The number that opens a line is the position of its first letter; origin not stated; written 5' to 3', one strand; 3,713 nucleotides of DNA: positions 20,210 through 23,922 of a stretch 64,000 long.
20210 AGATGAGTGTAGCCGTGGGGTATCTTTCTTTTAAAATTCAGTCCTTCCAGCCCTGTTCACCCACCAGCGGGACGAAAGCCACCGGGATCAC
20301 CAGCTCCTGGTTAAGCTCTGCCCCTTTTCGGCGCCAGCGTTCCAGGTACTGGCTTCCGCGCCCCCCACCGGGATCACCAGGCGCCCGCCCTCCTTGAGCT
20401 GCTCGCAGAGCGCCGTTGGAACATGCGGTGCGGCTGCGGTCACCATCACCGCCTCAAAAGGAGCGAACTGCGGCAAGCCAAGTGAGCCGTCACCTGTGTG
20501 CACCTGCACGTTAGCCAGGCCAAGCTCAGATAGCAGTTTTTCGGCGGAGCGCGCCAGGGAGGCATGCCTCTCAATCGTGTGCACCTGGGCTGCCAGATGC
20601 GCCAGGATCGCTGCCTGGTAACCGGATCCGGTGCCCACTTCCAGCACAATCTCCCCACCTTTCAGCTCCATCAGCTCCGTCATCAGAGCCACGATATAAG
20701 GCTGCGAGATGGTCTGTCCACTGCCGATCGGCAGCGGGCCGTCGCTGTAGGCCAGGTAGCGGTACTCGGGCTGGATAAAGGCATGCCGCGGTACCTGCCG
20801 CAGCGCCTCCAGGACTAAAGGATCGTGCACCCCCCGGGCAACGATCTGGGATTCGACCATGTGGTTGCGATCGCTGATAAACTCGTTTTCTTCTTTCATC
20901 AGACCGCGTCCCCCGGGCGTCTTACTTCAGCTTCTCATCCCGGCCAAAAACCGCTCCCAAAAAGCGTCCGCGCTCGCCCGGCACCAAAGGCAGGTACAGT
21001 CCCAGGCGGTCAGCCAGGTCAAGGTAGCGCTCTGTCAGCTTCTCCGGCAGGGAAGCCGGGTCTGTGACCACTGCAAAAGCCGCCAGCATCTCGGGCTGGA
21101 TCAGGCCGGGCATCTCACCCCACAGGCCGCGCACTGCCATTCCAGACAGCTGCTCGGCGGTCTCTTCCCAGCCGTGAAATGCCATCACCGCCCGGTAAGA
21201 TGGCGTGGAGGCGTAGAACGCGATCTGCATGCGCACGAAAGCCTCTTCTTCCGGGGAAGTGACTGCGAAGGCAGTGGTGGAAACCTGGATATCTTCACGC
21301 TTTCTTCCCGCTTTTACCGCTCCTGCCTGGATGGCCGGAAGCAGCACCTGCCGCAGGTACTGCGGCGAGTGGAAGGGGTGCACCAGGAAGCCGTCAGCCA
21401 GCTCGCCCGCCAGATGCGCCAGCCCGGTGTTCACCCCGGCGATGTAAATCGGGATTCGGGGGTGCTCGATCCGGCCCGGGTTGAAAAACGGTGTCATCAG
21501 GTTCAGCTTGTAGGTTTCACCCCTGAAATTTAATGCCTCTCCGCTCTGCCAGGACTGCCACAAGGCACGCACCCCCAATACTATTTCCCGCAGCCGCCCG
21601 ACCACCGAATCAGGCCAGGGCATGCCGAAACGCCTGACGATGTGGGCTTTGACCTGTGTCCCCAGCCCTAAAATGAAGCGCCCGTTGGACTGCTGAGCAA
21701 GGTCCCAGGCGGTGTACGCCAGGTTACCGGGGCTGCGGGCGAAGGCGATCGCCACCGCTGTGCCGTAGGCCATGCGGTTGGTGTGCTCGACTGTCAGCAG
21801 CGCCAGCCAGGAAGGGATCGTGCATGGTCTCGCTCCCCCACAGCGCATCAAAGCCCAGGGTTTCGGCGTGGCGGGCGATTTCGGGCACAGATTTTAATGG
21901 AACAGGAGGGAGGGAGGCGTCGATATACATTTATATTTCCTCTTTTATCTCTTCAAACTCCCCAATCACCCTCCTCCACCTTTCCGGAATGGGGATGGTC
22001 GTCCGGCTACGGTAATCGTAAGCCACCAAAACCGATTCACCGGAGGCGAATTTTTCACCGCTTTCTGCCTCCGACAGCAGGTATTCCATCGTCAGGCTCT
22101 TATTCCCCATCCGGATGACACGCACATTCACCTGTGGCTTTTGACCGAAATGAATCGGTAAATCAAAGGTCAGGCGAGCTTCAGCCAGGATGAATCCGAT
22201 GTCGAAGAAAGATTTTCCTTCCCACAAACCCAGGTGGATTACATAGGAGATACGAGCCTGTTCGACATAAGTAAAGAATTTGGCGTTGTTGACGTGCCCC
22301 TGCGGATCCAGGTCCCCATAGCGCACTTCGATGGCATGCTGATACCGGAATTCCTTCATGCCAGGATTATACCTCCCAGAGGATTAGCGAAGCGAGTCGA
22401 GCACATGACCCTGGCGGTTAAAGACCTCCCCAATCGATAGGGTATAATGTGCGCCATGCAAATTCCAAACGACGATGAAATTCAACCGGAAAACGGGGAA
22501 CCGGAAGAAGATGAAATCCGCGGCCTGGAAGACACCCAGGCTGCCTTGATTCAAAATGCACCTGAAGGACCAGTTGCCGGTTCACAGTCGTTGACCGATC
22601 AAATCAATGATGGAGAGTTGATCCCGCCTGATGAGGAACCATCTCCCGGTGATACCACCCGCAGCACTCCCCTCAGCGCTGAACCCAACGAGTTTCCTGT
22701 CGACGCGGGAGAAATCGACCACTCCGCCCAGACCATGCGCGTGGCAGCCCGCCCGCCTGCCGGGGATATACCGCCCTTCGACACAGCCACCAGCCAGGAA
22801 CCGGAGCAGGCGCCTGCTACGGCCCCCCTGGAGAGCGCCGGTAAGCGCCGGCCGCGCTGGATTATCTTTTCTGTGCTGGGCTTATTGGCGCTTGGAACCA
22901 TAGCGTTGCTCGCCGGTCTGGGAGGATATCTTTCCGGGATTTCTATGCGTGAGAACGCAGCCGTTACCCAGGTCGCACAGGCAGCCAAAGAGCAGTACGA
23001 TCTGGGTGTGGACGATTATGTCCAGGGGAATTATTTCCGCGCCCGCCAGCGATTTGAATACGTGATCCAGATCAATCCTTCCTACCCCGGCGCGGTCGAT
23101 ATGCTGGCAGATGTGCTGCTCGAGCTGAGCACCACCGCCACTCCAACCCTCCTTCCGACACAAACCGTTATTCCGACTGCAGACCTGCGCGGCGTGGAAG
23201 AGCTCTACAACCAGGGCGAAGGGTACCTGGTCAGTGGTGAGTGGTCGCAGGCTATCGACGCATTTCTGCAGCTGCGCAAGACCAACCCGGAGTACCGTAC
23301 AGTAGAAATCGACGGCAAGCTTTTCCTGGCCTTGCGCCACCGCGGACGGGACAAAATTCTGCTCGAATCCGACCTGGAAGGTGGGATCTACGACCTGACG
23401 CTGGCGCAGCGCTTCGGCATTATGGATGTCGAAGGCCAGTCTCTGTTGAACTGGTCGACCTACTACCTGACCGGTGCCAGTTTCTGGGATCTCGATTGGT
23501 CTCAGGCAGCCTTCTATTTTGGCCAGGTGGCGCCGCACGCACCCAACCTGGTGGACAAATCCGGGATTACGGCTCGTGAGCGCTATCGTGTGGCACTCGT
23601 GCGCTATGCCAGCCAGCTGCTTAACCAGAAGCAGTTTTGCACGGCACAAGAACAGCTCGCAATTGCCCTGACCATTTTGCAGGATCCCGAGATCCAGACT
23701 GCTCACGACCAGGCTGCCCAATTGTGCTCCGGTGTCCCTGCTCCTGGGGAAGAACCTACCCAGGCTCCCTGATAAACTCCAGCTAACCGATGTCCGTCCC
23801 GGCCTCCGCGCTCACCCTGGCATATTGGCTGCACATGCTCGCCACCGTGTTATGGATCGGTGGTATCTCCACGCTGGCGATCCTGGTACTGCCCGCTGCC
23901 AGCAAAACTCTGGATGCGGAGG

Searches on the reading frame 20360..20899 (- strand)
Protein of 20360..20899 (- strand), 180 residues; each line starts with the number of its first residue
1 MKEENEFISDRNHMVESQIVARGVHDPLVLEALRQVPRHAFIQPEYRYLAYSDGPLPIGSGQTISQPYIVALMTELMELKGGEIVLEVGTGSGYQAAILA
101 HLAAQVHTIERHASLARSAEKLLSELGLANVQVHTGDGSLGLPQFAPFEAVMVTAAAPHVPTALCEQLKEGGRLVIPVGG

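Call 22: find_homologous_proteins(query=window:20360-20899:-)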
Query seq(180 aa) (180 aa): 8000 proteins with E <= 0.001 among 8000 candidates; the best 120 are listed.
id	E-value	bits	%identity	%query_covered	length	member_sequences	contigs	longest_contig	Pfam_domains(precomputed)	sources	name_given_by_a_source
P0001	6.7e-111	386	100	100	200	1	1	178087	PF13847.13,PF13649.13,PF01135.26,PF08241.19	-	-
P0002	6.7e-99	347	89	100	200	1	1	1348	PF13649.13,PF01135.26,PF08241.19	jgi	jgi:protein-L-isoaspartate(D-aspartate) O-methyltransferase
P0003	6.7e-99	347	91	100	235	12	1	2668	PF13649.13,PF01135.26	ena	-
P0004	9.6e-87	308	77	100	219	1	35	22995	PF13649.13,PF01135.26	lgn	-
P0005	1.7e-86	307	79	100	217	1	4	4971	PF13847.13,PF13649.13,PF01135.26,PF08241.19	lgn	-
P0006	1.8e-86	307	78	100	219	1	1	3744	PF13847.13,PF13649.13,PF01135.26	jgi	jgi:protein-L-isoaspartate(D-aspartate) O-methyltransferase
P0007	2.5e-85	303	79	100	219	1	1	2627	PF13847.13,PF13649.13,PF01135.26,PF08241.19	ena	-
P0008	2.2e-82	293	83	93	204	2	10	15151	PF01135.26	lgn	-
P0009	2.5e-81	290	73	100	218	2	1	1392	PF13847.13,PF13649.13,PF01135.26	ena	-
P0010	7.8e-79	282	73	99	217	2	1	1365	PF13847.13,PF01135.26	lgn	-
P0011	9.7e-79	281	72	100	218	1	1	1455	PF01135.26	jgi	jgi:protein-L-isoaspartate(D-aspartate) O-methyltransferase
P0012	3.4e-78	280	73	99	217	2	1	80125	PF13847.13,PF01135.26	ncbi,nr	ncbi:MAG: protein-L-isoaspartate(D-aspartate) O-methyltransferase [Anaerolineales bacterium]|nr:prot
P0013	7.3e-78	279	71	100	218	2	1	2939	PF01135.26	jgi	jgi:protein-L-isoaspartate(D-aspartate) O-methyltransferase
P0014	1.4e-77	278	73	100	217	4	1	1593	PF13847.13,PF13649.13,PF01135.26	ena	-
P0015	1.6e-77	278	72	98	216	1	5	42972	PF01135.26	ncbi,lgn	-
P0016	2.0e-77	277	72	100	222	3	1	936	PF13649.13,PF01135.26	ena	-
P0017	2.4e-77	277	71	100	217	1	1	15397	PF01135.26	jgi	-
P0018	3.1e-77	277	72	98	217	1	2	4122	PF13847.13,PF01135.26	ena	-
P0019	7.3e-77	275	71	98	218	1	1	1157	PF01135.26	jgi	-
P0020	8.1e-77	275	71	100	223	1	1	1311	PF01135.26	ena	-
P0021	8.7e-77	275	73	100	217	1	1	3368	PF13847.13,PF01135.26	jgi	-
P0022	1.6e-76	274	70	99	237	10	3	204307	PF13847.13,PF01135.26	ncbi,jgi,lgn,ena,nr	ncbi:MAG: protein-L-isoaspartate(D-aspartate) O-methyltransferase [Anaerolineales bacterium]|jgi:pro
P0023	1.7e-76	274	71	98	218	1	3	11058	PF01135.26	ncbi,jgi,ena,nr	ncbi:MAG: protein-L-isoaspartate O-methyltransferase [Chloroflexi bacterium RBG_16_57_11]|nr:MAG: pr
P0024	2.8e-76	273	73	99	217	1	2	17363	PF13847.13,PF13649.13,PF01135.26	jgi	jgi:protein-L-isoaspartate(D-aspartate) O-methyltransferase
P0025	2.8e-76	273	72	99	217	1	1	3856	PF13847.13,PF13649.13,PF01135.26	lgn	-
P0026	3.8e-76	273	71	100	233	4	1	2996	PF13847.13,PF13649.13,PF01135.26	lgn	-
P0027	3.8e-76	273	72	99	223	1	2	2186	PF01135.26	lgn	-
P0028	4.3e-76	273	71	98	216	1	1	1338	PF13847.13,PF01135.26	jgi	jgi:protein-L-isoaspartate(D-aspartate) O-methyltransferase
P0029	4.7e-76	273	69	99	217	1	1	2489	PF13847.13,PF01135.26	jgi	-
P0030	5.8e-76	272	70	99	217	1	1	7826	PF13847.13,PF01135.26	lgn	-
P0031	6.1e-76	272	72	96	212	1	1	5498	PF01135.26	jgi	-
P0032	6.6e-76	272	71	99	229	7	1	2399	PF01135.26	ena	-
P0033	7.7e-76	272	72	100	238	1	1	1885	PF13847.13,PF01135.26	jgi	jgi:protein-L-isoaspartate(D-aspartate) O-methyltransferase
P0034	8.8e-76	272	73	98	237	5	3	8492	PF13847.13,PF13649.13,PF01135.26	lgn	-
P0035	9.5e-76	272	71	100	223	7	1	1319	PF13649.13,PF01135.26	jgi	jgi:protein-L-isoaspartate(D-aspartate) O-methyltransferase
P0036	9.9e-76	272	72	99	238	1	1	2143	PF13847.13,PF01135.26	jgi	jgi:protein-L-isoaspartate(D-aspartate) O-methyltransferase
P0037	1.1e-75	271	70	99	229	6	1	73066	PF01135.26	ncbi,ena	-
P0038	1.2e-75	271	70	100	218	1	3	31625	PF01135.26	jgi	jgi:protein-L-isoaspartate(D-aspartate) O-methyltransferase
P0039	1.7e-75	271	71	99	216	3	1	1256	PF01135.26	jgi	jgi:protein-L-isoaspartate(D-aspartate) O-methyltransferase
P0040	2.3e-75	270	70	99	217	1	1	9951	PF13847.13,PF01135.26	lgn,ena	-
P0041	2.6e-75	270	70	98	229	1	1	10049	PF01135.26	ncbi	-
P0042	2.7e-75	270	72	98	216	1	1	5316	PF13847.13,PF01135.26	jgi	jgi:protein-L-isoaspartate(D-aspartate) O-methyltransferase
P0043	3.2e-75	270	72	98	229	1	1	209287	PF01135.26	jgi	jgi:protein-L-isoaspartate(D-aspartate) O-methyltransferase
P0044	3.3e-75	270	71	100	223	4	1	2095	PF13847.13,PF13649.13,PF01135.26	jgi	jgi:protein-L-isoaspartate(D-aspartate) O-methyltransferase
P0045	3.7e-75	270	70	100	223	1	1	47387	PF13847.13,PF13649.13,PF01135.26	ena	-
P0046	4.9e-75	269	70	98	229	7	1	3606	PF13847.13,PF01135.26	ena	-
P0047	5.4e-75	269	71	96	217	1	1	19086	PF13847.13,PF13649.13,PF01135.26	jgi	-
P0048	5.9e-75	269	70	100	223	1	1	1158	PF01135.26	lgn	-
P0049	7.1e-75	269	71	97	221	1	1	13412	PF13847.13,PF13649.13,PF01135.26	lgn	-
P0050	7.1e-75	269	70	100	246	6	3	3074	PF01135.26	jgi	jgi:protein-L-isoaspartate(D-aspartate) O-methyltransferase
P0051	8.5e-75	269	69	100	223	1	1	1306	PF01135.26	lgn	-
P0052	9.8e-75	268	70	100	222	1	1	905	PF13847.13,PF01135.26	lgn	-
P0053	1.1e-74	268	71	100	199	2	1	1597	PF13847.13,PF01135.26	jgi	jgi:protein-L-isoaspartate(D-aspartate) O-methyltransferase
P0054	1.2e-74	268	71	99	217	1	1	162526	PF13847.13,PF13649.13,PF01135.26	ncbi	ncbi:MAG: protein-L-isoaspartate(D-aspartate) O-methyltransferase [Chloroflexota bacterium]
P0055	1.2e-74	268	70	100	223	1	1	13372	PF01135.26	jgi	jgi:protein-L-isoaspartate(D-aspartate) O-methyltransferase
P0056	1.2e-74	268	68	99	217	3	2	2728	PF01135.26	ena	-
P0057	1.4e-74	268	70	99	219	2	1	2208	PF01135.26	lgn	-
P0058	1.5e-74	268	72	100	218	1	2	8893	PF13847.13,PF13649.13,PF01135.26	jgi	jgi:protein-L-isoaspartate(D-aspartate) O-methyltransferase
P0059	1.6e-74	268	70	100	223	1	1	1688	PF01135.26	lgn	-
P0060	2.0e-74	267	69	100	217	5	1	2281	PF01135.26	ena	-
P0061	2.2e-74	267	70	99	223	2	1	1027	PF01135.26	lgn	-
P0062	2.4e-74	267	70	99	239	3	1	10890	PF13847.13,PF01135.26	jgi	jgi:protein-L-isoaspartate(D-aspartate) O-methyltransferase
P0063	2.8e-74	267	69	98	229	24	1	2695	PF01135.26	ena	-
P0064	3.1e-74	267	69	99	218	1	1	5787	PF13847.13,PF00398.27,PF01135.26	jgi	jgi:protein-L-isoaspartate(D-aspartate) O-methyltransferase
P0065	3.2e-74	267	69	100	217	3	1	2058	PF13847.13,PF01135.26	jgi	jgi:protein-L-isoaspartate(D-aspartate) O-methyltransferase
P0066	3.4e-74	267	71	98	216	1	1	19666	PF01135.26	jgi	jgi:protein-L-isoaspartate(D-aspartate) O-methyltransferase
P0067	3.5e-74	267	68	100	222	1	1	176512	PF13847.13,PF13649.13,PF01135.26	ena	-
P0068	5.0e-74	266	71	98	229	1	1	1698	PF01135.26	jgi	jgi:protein-L-isoaspartate(D-aspartate) O-methyltransferase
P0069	5.2e-74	266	69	98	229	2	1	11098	PF01135.26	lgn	-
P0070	5.3e-74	266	70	100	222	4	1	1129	PF13847.13,PF01135.26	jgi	jgi:protein-L-isoaspartate(D-aspartate) O-methyltransferase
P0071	5.8e-74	266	68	100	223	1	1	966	PF01135.26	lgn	-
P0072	6.2e-74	266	73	95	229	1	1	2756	PF01135.26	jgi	jgi:protein-L-isoaspartate(D-aspartate) O-methyltransferase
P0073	6.2e-74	266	68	100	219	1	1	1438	PF13847.13,PF01135.26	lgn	-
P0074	8.3e-74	265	67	99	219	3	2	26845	PF13847.13,PF13649.13,PF01135.26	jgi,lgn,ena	-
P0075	9.6e-74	265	70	98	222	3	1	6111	PF13847.13,PF13649.13,PF01135.26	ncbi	-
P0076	9.9e-74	265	68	98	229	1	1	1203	PF01135.26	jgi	jgi:protein-L-isoaspartate(D-aspartate) O-methyltransferase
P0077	1.0e-73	265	70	99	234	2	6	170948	PF13847.13,PF00398.27,PF13649.13,PF01135.26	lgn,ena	-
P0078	1.0e-73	265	68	99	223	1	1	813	PF13847.13,PF13649.13,PF01135.26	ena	-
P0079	1.1e-73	265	69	99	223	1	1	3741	PF13847.13,PF01135.26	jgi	jgi:protein-L-isoaspartate(D-aspartate) O-methyltransferase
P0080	1.2e-73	265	67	100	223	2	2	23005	PF13847.13,PF01135.26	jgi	-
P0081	1.3e-73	265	68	98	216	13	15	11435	PF01135.26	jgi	jgi:protein-L-isoaspartate(D-aspartate) O-methyltransferase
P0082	1.4e-73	265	68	100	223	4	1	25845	PF01135.26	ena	-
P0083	2.0e-73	264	69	99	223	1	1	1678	PF13847.13,PF13649.13,PF01135.26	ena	-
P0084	2.1e-73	264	67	100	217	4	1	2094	PF13847.13,PF01135.26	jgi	jgi:protein-L-isoaspartate(D-aspartate) O-methyltransferase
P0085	2.3e-73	264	68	100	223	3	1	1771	PF13847.13,PF13649.13,PF01135.26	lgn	-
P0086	2.3e-73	264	67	100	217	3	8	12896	PF13847.13,PF01135.26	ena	-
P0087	2.5e-73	264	69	99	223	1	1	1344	PF01135.26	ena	-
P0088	2.7e-73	264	69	100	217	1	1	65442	PF13847.13,PF13649.13,PF01135.26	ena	-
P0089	2.8e-73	264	71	96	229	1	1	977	PF01135.26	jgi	jgi:protein-L-isoaspartate(D-aspartate) O-methyltransferase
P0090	2.8e-73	264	68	100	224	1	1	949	PF01135.26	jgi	jgi:protein-L-isoaspartate(D-aspartate) O-methyltransferase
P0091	3.2e-73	264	71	98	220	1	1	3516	PF13847.13,PF13649.13,PF01135.26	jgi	jgi:protein-L-isoaspartate(D-aspartate) O-methyltransferase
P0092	3.4e-73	263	71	100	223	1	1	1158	PF13847.13,PF13649.13,PF01135.26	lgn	-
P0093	3.5e-73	263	69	100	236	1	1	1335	PF01135.26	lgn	-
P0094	3.5e-73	263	69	100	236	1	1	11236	PF01135.26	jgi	jgi:protein-L-isoaspartate(D-aspartate) O-methyltransferase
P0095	3.5e-73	263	69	100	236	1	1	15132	PF01135.26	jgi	jgi:protein-L-isoaspartate(D-aspartate) O-methyltransferase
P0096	3.8e-73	263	69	100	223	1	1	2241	PF01135.26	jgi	jgi:protein-L-isoaspartate(D-aspartate) O-methyltransferase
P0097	3.9e-73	263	69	100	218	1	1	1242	PF01135.26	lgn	-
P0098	3.9e-73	263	70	99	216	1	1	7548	PF13847.13,PF01135.26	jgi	jgi:protein-L-isoaspartate(D-aspartate) O-methyltransferase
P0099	4.0e-73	263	68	99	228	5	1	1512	PF01135.26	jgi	-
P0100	4.2e-73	263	69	100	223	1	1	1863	PF01135.26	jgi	jgi:protein-L-isoaspartate(D-aspartate) O-methyltransferase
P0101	4.2e-73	263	70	98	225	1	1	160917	PF13847.13,PF13649.13,PF01135.26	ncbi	-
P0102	4.3e-73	263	68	100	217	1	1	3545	PF01135.26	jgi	jgi:protein-L-isoaspartate(D-aspartate) O-methyltransferase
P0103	4.8e-73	263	68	100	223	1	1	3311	PF13847.13,PF01135.26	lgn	-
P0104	4.9e-73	263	68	100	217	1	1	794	PF13847.13,PF13649.13,PF01135.26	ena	-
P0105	5.0e-73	263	69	100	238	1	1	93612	PF13847.13,PF01135.26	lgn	-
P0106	5.2e-73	263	70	99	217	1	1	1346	PF13847.13,PF00398.27,PF13649.13,PF01135.26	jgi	-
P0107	5.6e-73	263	69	100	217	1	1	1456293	PF13847.13,PF00398.27,PF13649.13,PF01135.26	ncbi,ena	-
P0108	6.2e-73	263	65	100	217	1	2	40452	PF01135.26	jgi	-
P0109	6.3e-73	263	69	100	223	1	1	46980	PF01135.26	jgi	jgi:protein-L-isoaspartate(D-aspartate) O-methyltransferase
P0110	6.3e-73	263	68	100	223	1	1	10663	PF13847.13,PF01135.26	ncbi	-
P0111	6.3e-73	263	68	100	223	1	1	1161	PF01135.26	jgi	jgi:protein-L-isoaspartate(D-aspartate) O-methyltransferase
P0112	6.8e-73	262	68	100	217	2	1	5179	PF13847.13,PF01135.26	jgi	jgi:protein-L-isoaspartate(D-aspartate) O-methyltransferase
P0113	7.1e-73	262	70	99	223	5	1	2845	PF13649.13,PF01135.26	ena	-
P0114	7.2e-73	262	68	100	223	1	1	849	PF13649.13,PF01135.26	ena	-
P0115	7.5e-73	262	67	100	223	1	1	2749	PF13847.13,PF01135.26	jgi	jgi:protein-L-isoaspartate(D-aspartate) O-methyltransferase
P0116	7.6e-73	262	71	96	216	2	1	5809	PF13649.13,PF01135.26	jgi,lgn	jgi:protein-L-isoaspartate(D-aspartate) O-methyltransferase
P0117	8.2e-73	262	69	98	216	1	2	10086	PF13847.13,PF01135.26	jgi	jgi:protein-L-isoaspartate(D-aspartate) O-methyltransferase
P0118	8.8e-73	262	68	99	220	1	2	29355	PF13847.13,PF13649.13,PF01135.26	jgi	jgi:protein-L-isoaspartate(D-aspartate) O-methyltransferase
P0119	9.0e-73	262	69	100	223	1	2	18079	PF13649.13,PF01135.26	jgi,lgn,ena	-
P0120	9.3e-73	262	68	100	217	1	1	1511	PF01135.26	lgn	-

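Call 23: find_encoding_contigs(protein=P0003, flank=10000, max_places=6)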
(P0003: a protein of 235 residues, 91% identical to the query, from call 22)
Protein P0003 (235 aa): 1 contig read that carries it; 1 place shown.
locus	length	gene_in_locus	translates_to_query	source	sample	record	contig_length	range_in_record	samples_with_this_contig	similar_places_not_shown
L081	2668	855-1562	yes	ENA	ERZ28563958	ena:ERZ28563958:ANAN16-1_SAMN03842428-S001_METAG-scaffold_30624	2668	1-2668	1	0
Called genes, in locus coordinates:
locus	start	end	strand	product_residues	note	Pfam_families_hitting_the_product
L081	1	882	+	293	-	?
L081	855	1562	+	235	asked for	PF01135:PCMT, PF13649:Methyltransf_25 (weak)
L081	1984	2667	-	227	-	?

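Call 24: find_encoding_contigs(protein=P0002, flank=10000, max_places=6)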
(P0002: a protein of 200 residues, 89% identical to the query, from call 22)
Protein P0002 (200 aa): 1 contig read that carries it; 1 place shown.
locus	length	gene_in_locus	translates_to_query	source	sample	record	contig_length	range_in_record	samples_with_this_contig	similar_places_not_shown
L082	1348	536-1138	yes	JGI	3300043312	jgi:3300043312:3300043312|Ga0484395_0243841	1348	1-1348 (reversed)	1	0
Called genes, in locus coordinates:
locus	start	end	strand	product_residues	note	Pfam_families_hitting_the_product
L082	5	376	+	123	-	PF00296:Bac_luciferase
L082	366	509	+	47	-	-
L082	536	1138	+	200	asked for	PF01135:PCMT, PF08241:Methyltransf_11 (weak), PF13649:Methyltransf_25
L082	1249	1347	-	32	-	?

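Call 25: find_encoding_contigs(protein=P0001, flank=3000, max_places=3)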
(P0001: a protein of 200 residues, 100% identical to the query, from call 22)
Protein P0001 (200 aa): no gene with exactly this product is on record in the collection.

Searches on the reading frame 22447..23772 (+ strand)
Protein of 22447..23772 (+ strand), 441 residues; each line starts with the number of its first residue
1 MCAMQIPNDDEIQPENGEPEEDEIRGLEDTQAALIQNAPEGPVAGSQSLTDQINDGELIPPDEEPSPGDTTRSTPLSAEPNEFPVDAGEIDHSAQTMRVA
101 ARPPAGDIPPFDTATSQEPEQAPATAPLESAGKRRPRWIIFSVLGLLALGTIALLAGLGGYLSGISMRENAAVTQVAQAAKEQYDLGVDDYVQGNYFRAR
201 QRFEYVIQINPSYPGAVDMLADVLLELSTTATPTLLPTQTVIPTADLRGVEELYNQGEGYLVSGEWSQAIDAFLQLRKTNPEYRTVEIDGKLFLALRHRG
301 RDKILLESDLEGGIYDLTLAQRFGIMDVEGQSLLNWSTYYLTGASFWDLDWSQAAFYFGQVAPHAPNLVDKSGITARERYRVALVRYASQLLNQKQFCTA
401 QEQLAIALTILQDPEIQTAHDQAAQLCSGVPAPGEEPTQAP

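Call 13: find_encoding_contigs(protein=window:22447-23772:+, flank=10000, max_places=6)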
Protein window:22447-23772:+ (441 aa): no gene with exactly this product is on record in the collection.
